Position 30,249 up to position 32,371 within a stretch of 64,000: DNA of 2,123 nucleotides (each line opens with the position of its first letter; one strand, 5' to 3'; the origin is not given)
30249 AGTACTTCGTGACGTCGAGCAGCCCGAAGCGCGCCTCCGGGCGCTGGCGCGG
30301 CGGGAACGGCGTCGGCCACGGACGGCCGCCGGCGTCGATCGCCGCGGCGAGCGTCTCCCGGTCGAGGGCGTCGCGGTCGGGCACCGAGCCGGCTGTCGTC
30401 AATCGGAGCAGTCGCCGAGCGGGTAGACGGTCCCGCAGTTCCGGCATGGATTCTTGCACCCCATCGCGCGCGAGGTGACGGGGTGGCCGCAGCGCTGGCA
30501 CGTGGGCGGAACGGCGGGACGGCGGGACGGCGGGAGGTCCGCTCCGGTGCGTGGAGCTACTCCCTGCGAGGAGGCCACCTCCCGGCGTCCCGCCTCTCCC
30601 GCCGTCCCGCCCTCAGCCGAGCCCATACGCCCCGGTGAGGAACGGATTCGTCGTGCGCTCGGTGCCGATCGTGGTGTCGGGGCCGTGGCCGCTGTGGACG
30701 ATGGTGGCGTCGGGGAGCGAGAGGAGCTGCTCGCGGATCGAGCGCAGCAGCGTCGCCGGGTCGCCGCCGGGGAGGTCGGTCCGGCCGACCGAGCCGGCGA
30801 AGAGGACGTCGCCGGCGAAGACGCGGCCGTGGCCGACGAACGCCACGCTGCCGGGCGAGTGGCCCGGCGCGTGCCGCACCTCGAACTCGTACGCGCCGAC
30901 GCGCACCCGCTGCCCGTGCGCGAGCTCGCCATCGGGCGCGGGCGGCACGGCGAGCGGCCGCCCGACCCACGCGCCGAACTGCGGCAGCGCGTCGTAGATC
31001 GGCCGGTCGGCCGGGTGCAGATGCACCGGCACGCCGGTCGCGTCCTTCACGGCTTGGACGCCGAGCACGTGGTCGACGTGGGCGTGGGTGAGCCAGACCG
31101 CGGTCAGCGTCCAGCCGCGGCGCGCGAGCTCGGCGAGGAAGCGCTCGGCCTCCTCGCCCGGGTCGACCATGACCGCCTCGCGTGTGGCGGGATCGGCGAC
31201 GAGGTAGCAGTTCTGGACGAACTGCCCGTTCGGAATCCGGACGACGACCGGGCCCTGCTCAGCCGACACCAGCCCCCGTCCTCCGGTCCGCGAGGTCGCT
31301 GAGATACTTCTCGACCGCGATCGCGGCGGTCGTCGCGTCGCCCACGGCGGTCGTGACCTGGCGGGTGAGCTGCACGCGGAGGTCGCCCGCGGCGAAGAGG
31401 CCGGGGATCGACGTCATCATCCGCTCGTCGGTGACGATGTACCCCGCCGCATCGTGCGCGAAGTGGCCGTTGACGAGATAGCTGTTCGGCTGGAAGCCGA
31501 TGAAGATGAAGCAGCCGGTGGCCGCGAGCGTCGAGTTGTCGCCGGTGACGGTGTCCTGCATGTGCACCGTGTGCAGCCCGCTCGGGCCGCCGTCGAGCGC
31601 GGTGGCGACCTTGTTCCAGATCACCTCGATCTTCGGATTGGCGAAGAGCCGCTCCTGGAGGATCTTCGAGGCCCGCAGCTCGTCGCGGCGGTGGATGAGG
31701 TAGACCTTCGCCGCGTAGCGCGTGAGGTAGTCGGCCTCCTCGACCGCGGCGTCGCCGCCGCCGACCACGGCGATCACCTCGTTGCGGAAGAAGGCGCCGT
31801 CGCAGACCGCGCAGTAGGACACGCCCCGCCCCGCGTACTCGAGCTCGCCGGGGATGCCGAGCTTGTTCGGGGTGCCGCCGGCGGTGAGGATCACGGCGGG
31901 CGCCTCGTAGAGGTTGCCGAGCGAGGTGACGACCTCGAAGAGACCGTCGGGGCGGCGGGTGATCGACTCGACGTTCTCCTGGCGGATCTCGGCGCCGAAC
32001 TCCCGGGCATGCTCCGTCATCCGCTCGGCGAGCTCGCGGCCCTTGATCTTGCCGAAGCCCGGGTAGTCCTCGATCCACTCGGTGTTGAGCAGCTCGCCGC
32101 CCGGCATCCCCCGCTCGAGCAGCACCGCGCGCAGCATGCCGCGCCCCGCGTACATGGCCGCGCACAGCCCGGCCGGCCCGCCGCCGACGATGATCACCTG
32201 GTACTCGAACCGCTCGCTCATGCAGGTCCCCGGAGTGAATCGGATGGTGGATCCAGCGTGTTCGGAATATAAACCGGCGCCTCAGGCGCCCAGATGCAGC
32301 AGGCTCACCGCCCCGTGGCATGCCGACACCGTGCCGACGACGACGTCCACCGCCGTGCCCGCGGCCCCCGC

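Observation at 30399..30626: Unannotated Cys-rich micro-ORF coupled to the GT4 start and overlapping a repeat element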

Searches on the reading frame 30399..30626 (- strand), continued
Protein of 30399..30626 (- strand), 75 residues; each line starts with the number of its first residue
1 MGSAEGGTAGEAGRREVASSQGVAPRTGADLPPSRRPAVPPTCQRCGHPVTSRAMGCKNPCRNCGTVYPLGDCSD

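Call 61: list_cluster_members(proteins=[window:30402-30626:-, window:30402-30578:-, window:30402-30464:-, window:30616-31269:-, window:29128-30402:-, window:29128-30384:-, window:29128-30447:-, window:29128-30501:-])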
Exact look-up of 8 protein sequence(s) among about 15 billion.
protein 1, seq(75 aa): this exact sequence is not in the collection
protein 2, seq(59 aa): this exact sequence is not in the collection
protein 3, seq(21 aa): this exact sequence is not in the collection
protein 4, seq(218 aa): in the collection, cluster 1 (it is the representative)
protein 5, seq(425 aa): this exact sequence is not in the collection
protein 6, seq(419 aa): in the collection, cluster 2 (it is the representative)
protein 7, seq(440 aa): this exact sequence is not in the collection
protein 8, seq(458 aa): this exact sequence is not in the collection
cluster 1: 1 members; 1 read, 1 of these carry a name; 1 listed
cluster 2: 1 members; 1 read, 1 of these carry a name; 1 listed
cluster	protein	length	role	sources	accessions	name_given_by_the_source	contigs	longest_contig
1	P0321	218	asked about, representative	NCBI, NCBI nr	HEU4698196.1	MAG TPA: MBL fold metallo-hydrolase [Gemmatimonadales bacterium] | MBL fold metallo-hydrolase [Gemmatimonadales bacterium]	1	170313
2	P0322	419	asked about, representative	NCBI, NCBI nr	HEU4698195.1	MAG TPA: glycosyltransferase [Gemmatimonadales bacterium] | glycosyltransferase [Gemmatimonadales bacterium]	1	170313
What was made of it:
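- Closest known: Stand-alone 37-79-aa 'hypothetical proteins' of Gemmatimonadota. Different: The window's copy is not annotated in its own genome record (call 61).
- Checked: The public annotation of this genome uses GTG 30384 (419-aa HEU4698195.1, call 61). MBL and GT4 carry consecutive accessions, and none of the 75-, 59- or 21-aa versions is in the protein collection (call 61).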

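Call 65: search_protein_families(library=pfam, alignment_id=A1, max_evalue=0.01)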
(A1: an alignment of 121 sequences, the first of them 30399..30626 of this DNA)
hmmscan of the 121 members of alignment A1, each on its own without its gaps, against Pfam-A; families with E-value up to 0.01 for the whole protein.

A. member 1, window:30399-30626:- (75 aa): 2 families
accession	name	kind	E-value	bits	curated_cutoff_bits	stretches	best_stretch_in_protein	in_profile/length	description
PF24331.1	Phage_zn_bind_7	-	0.0049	17.2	27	1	40-58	10-28/28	Mycobacterial phage zinc binding domain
PF05191.20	ADK_lid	-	0.0083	16.4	26.6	0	35-54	16-35/36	Adenylate kinase, active site lid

B. families by the number of members that match (of 121 scanned): 13 families
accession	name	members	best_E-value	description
PF14952.11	zf-tcix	13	0.00051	Putative treble-clef, zinc-finger, Zn-binding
PF13240.11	Zn_Ribbon_1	12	0.00069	zinc-ribbon domain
PF07754.17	HVO_2753_ZBP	12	0.0015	Small zinc finger protein HVO_2753-like, Zn-binding pocket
PF12773.13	DZR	6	0.0019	Double zinc ribbon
PF18687.6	DUF5637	5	0.0013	Family of unknown function (DUF5637)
PF18073.7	Zn_ribbon_LapB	4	0.00057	Rubredoxin metal binding domain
PF05191.20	ADK_lid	4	0.0011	Adenylate kinase, active site lid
PF13248.11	Zn_ribbon_3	3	0.0031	zinc-ribbon domain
PF24331.1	Phage_zn_bind_7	2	0.0049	Mycobacterial phage zinc binding domain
PF13717.11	Zn_ribbon_4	2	0.0053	zinc-ribbon domain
PF06221.18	zf-C2HC5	1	0.0014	Putative zinc finger motif, C2HC5-type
PF12647.12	RNHCP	1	0.0053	RNHCP domain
PF06827.20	zf-FPG_IleRS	1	0.0082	Zinc finger found in FPG and IleRS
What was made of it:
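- Closest known: Stand-alone 37-79-aa 'hypothetical proteins' of Gemmatimonadota. Different: The DUF1610 label is an automatic assignment that Pfam thresholds do not support (call 65).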

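Call 68: find_encoding_contigs(protein=P0314, flank=5000, max_places=2)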
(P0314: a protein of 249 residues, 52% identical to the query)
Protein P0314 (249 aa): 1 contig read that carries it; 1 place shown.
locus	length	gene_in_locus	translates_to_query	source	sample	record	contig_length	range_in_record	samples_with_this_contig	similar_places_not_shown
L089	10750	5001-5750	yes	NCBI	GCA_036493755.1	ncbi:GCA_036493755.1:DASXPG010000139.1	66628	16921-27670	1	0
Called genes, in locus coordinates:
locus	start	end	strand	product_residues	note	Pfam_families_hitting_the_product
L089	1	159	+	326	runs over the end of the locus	PF02779:Transket_pyr, PF02780:Transketolase_C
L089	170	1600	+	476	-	PF00364:Biotin_lipoyl, PF02817:E3_binding, PF00198:2-oxoacid_dh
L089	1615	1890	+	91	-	-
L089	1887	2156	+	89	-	-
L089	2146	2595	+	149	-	PF00578:AhpC-TSA, PF08534:Redoxin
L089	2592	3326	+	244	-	PF00106:adh_short, PF01370:Epimerase (faint), PF08659:KR, PF13561:adh_short_C2, PF23441:SDR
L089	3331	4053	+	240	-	PF00106:adh_short, PF08659:KR, PF13561:adh_short_C2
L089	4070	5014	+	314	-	PF00890:FAD_binding_2 (faint), PF01266:DAO (faint), PF03486:HI0933_like (faint), PF07992:Pyr_redox_2, PF12831:FAD_oxidored (weak), PF13738:Pyr_redox_3, PF00070:Pyr_redox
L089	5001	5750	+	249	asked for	PF00753:Lactamase_B, PF12706:Lactamase_B_2 (weak)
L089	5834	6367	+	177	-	PF13442:Cytochrome_CBB3, PF00034:Cytochrom_C (weak)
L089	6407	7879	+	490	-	PF00206:Lyase_1, PF10415:FumaraseC_C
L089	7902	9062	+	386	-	PF00899:ThiF, PF00581:Rhodanese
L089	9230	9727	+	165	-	PF01668:SmpB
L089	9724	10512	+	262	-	PF01520:Amidase_3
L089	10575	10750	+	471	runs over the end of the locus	-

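Call 73: fold_search(model_id=the predicted structure, library=pdb)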
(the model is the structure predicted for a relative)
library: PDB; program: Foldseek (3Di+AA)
matches with E <= 10: 1200; with E <= 0.001: 487
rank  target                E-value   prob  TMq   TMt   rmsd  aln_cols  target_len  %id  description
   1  2xf4                  9.3e-24  1.00  0.81  0.95   1.1       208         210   36  Crystal structure of Salmonella enterica serovar typhimurium YcbL (released 2010-07-28)
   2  2zwr_B                4.2e-23  1.00  0.77  0.91   1.8       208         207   46  Crystal structure of TTHA1623 from thermus thermophilus HB8 (released 2009-10-06)
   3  7ev5                  1.2e-22  1.00  0.78  0.92   1.9       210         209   42  Crystal structure of BLEG-1 B3 metallo-beta-lactamase (released 2021-09-08)
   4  7l0b_A                1.5e-22  1.00  0.77  0.93   2.1       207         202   38  Crystal structure of hydroxyacyl glutathione hydrolase (GloB) from Staphylococcus aureus, apoenzyme (released 2020-12-30)
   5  2zzi_B                2.8e-22  1.00  0.76  0.93   1.9       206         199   46  Crystal structure of TTHA1623 in a di-iron-bound form (released 2010-01-05)
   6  2zwr_A                3.3e-22  1.00  0.76  0.93   1.7       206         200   45  Crystal structure of TTHA1623 from thermus thermophilus HB8 (released 2009-10-06)
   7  2zzi_A                8.3e-22  1.00  0.75  0.93   1.9       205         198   45  Crystal structure of TTHA1623 in a di-iron-bound form (released 2010-01-05)
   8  7l0b_C                9.9e-22  1.00  0.76  0.92   1.9       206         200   39  Crystal structure of hydroxyacyl glutathione hydrolase (GloB) from Staphylococcus aureus, apoenzyme (released 2020-12-30)
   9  7l0b_D                1.3e-21  1.00  0.74  0.92   2.3       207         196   38  Crystal structure of hydroxyacyl glutathione hydrolase (GloB) from Staphylococcus aureus, apoenzyme (released 2020-12-30)
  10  7l0b_B                2.1e-21  1.00  0.74  0.92   2.4       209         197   38  Crystal structure of hydroxyacyl glutathione hydrolase (GloB) from Staphylococcus aureus, apoenzyme (released 2020-12-30)
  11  5ve5_A                3.4e-19  1.00  0.73  0.52   2.1       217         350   29  Crystal structure of persulfide dioxygenase rhodanese fusion protein with rhodanese domain inactivating mutation (C314 (released 2017-07-19)
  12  5ve5_B                4.9e-19  1.00  0.73  0.52   2.2       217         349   29  Crystal structure of persulfide dioxygenase rhodanese fusion protein with rhodanese domain inactivating mutation (C314 (released 2017-07-19)
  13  4chl_A                7.0e-19  1.00  0.73  0.76   1.7       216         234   29  Human Ethylmalonic Encephalopathy Protein 1 (hETHE1) (released 2014-12-17)
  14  5ve3_A                7.9e-19  1.00  0.73  0.52   2.1       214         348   29  Crystal structure of wild-type persulfide dioxygenase-rhodanese fusion protein from Burkholderia phytofirmans (released 2017-07-19)
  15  5ve4_A                9.5e-19  1.00  0.73  0.52   2.1       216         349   29  Crystal structure of persulfide dioxygenase-rhodanese fusion protein with rhodanese domain inactivating mutation (C314 (released 2017-07-19)
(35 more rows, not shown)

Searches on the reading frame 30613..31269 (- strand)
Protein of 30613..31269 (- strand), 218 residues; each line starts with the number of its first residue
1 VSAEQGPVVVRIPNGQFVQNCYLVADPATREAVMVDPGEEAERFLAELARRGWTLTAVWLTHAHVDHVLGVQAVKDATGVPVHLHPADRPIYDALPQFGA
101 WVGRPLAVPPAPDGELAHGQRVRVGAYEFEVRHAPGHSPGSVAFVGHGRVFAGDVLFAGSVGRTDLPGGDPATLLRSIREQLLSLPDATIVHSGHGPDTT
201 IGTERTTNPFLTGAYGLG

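Call 4: search_protein_families(library=pfam, proteins=[window:30613-31269:-], max_evalue=1)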
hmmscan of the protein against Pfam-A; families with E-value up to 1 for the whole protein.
window:30613-31269:- (218 aa): 2 families
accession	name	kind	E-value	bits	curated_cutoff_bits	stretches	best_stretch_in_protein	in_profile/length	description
PF00753.33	Lactamase_B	-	2.8e-31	109.4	22.7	1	15-195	2-196/196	Metallo-beta-lactamase superfamily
PF12706.13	Lactamase_B_2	-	1.7e-06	28.3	27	1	33-140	3-116/200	Beta-lactamase superfamily domain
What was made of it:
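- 30613..31269 (-): MBL-fold hydrolase of 218 aa, of the YcbL/TTHA1623/BLEG-1 type (HEU4698196.1). It is the partner whose C-terminal domain the small ORF represents. Pfam Lactamase_B 2.8e-31 (call 4).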

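Call 5: search_protein_families(library=ncbifam, proteins=[window:30613-31269:-], max_evalue=1)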
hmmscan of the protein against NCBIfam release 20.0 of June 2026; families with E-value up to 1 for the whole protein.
window:30613-31269:- (218 aa): 44 families (the best 25 are shown)
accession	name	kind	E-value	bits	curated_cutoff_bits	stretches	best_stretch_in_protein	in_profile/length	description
TIGR03413.1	GSH_gloB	equivalog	8e-28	97.5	200.8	1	21-195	12-164/248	hydroxyacylglutathione hydrolase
NF007597.0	PRK10241.1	equivalog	2.8e-18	66.1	421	2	118-195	91-165/251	hydroxyacylglutathione hydrolase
NF040641.1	bifunc_ST_SDO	equivalog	1.4e-17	63.7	625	1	21-196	156-343/423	bifunctional sulfur transferase/dioxygenase Blh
NF041804.1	MBL_fold_SolJ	exception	3.9e-15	55.6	350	2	9-84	8-83/224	solanimycin biosynthesis MBL-fold hydrolase SolJ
NF012229.1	bla_class_B_core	domain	1e-12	48.4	100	1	29-144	23-136/139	metallo-beta-lactamase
NF033105.1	bla_subclass_B3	equivalog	9.1e-11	41.5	240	1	40-145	44-154/257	subclass B3 metallo-beta-lactamase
TIGR04558.1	SoxH_rel_PQQ_1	hypoth_equivalog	5.9e-07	28.9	300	1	38-197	57-215/285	quinoprotein relay system zinc metallohydrolase 1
NF033106.1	blaL1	exception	1.1e-06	27.8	560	1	31-144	69-188/290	L1 family subclass B3 metallo-beta-lactamase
NF040644.1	blaPAM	exception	5.5e-06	25.7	615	1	32-144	68-186/287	PAM family subclass B3 metallo-beta-lactamase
NF040470.1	blaEAM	exception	1.2e-05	24.5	660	1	33-145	93-214/318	EAM family subclass B3 metallo-beta-lactamase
NF000438.2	blaPOM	exception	1.7e-05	24.2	610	1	41-145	79-187/286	POM family subclass B3 metallo-beta-lactamase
NF012140.0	blaBJP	exception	1.7e-05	23.8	600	1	57-144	96-184/294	BJP family subclass B3 metallo-beta-lactamase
TIGR02651.1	RNase_Z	equivalog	4.3e-05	22.7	292.95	1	27-73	26-70/302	ribonuclease Z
NF000805.0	PRK00055.2-3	equivalog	6.1e-05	22.4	416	1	15-74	18-75/307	ribonuclease Z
NF000459.2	blaSPG-1_fam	exception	8.1e-05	21.8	550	1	20-161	52-193/285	SPG-1 family subclass B3 metallo-beta-lactamase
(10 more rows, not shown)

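Call 44: search_solved_structures(query=window:30613-31269:-, max_evalue=1e-10)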
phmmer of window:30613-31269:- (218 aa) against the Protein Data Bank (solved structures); distinct sequences matched with E-value up to 1e-10: 21.
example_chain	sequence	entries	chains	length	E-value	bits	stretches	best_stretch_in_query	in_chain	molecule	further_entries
7ev5_A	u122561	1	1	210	4e-48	167.5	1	11-213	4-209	Lactamase_B domain-containing protein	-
2zwr_A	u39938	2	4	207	2.8e-47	164.7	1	14-214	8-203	Metallo-beta-lactamase superfamily protein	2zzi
2xf4_A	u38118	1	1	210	4.2e-38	134.7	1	12-211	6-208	HYDROXYACYLGLUTATHIONE HYDROLASE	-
7l0b_A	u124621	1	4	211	2e-30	109.6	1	20-213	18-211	Hydroxyacylglutathione hydrolase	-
4ysb_A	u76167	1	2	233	2.5e-25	92.9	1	115-213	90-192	Metallo-beta-lactamase family protein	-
9rhq_A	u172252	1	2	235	1e-20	77.8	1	21-213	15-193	Metallo-beta-lactamase family protein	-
4chl_A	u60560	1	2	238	1.5e-20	77.3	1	113-212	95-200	PERSULFIDE DIOXYGENASE ETHE1, MITOCHONDRIAL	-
5ve3_B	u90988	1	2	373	3.8e-20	76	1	112-213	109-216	BpPRF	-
5ve4_A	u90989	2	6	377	3.8e-20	75.9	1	112-213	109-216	BpPRF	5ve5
6sg9_FL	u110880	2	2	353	8.8e-19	71.5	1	134-215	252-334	mt-SAF20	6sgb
9hny_FL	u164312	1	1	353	8.9e-19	71.5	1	134-215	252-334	Metallo-beta-lactamase domain-containing protein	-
8zbd_A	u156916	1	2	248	2.5e-16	63.5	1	21-211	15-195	MBL fold metallo-hydrolase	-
8ewo_A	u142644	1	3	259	7.2e-16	61.9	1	21-195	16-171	PA1813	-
1xm8_A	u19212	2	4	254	5.6e-14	55.8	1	21-196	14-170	glyoxalase II | Putative hydroxyacylglutathione hydrolase 2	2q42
2qed_A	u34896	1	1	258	1e-13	54.9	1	29-195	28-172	Hydroxyacylglutathione hydrolase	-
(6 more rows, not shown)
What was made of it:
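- Closest known: YcbL. Same: Sequence E-values are 4e-48 to 2e-30, and the fused model gives Foldseek TM up to 0.95 (calls 44, 73).
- Its nearest structures are the hydrolases YcbL, TTHA1623, BLEG-1 and GloB (calls 44, 73).
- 30613..31269 (-): PDB matches 7ev5, 2zwr and 2xf4 at E 4e-48 to 4e-38 (call 44).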

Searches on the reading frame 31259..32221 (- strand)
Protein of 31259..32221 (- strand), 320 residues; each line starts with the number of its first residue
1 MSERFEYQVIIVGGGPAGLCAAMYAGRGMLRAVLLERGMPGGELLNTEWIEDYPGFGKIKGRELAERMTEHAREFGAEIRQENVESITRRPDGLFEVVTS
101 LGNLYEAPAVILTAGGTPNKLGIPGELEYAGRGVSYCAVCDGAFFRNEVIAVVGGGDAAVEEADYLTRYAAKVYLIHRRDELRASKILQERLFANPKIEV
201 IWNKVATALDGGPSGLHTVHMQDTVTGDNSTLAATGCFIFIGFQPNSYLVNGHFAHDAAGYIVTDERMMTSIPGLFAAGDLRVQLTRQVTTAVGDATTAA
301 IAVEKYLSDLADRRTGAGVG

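Call 19: search_protein_families(library=pfam, proteins=[window:31259-32221:-], max_evalue=0.001)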
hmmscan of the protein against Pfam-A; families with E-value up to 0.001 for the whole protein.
window:31259-32221:- (320 aa): 12 families
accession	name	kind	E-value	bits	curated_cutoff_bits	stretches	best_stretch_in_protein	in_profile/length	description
PF07992.20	Pyr_redox_2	-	1.6e-47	162.7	26.1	1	7-295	1-290/291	Pyridine nucleotide-disulphide oxidoreductase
PF13738.12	Pyr_redox_3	-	6.7e-25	88.4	30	1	58-279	77-305/305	Pyridine nucleotide-disulphide oxidoreductase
PF00070.33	Pyr_redox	-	4.3e-19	69.2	22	1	150-223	2-81/82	Pyridine nucleotide-disulphide oxidoreductase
PF01266.30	DAO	-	3.6e-10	40.3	27.9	2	53-121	140-209/353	FAD dependent oxidoreductase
PF03486.20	HI0933_like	-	3.7e-08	33.6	50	1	8-39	2-33/244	HI0933-like protein Rossmann domain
PF01134.28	GIDA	-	6.5e-07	29.2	22.1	0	8-35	1-28/391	Glucose inhibited division protein A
PF12831.13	FAD_oxidored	-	1.9e-06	27.9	27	1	8-82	1-71/416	FAD dependent oxidoreductase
PF00890.30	FAD_binding_2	-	2.2e-06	27.6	20.4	0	9-41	2-35/414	FAD binding domain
PF01946.23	Thi4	-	3.8e-05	23.5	26.2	1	5-39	16-51/235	Thi4 family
PF05834.18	Lycopene_cycl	-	0.00014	21.5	23.4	0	55-116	80-142/380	Lycopene cyclase protein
PF13454.12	NAD_binding_9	-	0.00037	20.9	21.8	0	64-115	102-153/155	FAD-NAD(P)-binding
PF01494.25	FAD_binding_3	-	0.0007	19.4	22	0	6-35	1-30/349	FAD binding domain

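Call 45: search_protein_families(library=ncbifam, proteins=[window:31259-32221:-], max_evalue=0.00001)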
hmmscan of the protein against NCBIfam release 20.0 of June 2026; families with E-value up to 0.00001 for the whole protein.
window:31259-32221:- (320 aa): 42 families (the best 25 are shown)
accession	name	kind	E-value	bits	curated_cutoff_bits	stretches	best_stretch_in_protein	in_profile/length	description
TIGR01292.1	TRX_reduct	equivalog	1.6e-107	358.8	343.45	1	7-307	1-300/300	thioredoxin-disulfide reductase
TIGR03143.1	AhpF_homolog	hypoth_equivalog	3.8e-87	293.1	687.65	1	7-313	5-314/555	putative alkyl hydroperoxide reductase F subunit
TIGR03140.1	AhpF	equivalog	5.6e-65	219.8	502.9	1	3-303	209-508/515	alkyl hydroperoxide reductase subunit F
NF007614.0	PRK10262.1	equivalog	3.7e-61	207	644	1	8-313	8-320/321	thioredoxin-disulfide reductase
TIGR04018.1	Bthiol_YpdA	hypoth_equivalog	8.5e-19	67.5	339.9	1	82-282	91-289/316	YpdA family putative bacillithiol disulfide reductase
TIGR01350.1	lipoamide_DH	equivalog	7.2e-17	61.2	408.8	1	104-285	129-312/461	dihydrolipoyl dehydrogenase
TIGR02053.1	MerA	equivalog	1.9e-15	56.8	454.45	1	107-300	130-325/465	mercury(II) reductase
NF009409.0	PRK12770.1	subfamily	3.7e-14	52.5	343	1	6-313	18-356/360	putative glutamate synthase subunit beta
NF004776.0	PRK06116.1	equivalog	8.9e-14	51.3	480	1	102-286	127-311/450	glutathione-disulfide reductase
NF009410.0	PRK12771.1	subfamily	1.9e-12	46.6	516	1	148-309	269-447/566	NAD(P)-binding protein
NF004991.0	PRK06370.1-3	subfamily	3.2e-12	45.8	620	0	148-291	203-349/509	FAD-containing oxidoreductase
TIGR03385.1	CoA_CoA_reduc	equivalog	4e-12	45.7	578.8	1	110-284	107-285/439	CoA-disulfide reductase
TIGR01316.1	gltA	equivalog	1.2e-11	44.1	471.75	1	225-307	367-449/449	NADPH-dependent glutamate synthase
TIGR01421.1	gluta_reduc_1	equivalog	2.1e-11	43.7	556.15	1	101-283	124-308/450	glutathione-disulfide reductase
NF007123.0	PRK09564.1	equivalog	1.4e-10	40.5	458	1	147-283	149-285/444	CoA-disulfide reductase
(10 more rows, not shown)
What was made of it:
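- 31259..32221 (-): Thioredoxin-disulfide reductase (TrxB). It overlaps the MBL start by 11 nt and lies upstream of the MBL in every locus examined. TIGR01292 scores 358.8 bits against a cut-off of 343.45 (call 45).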
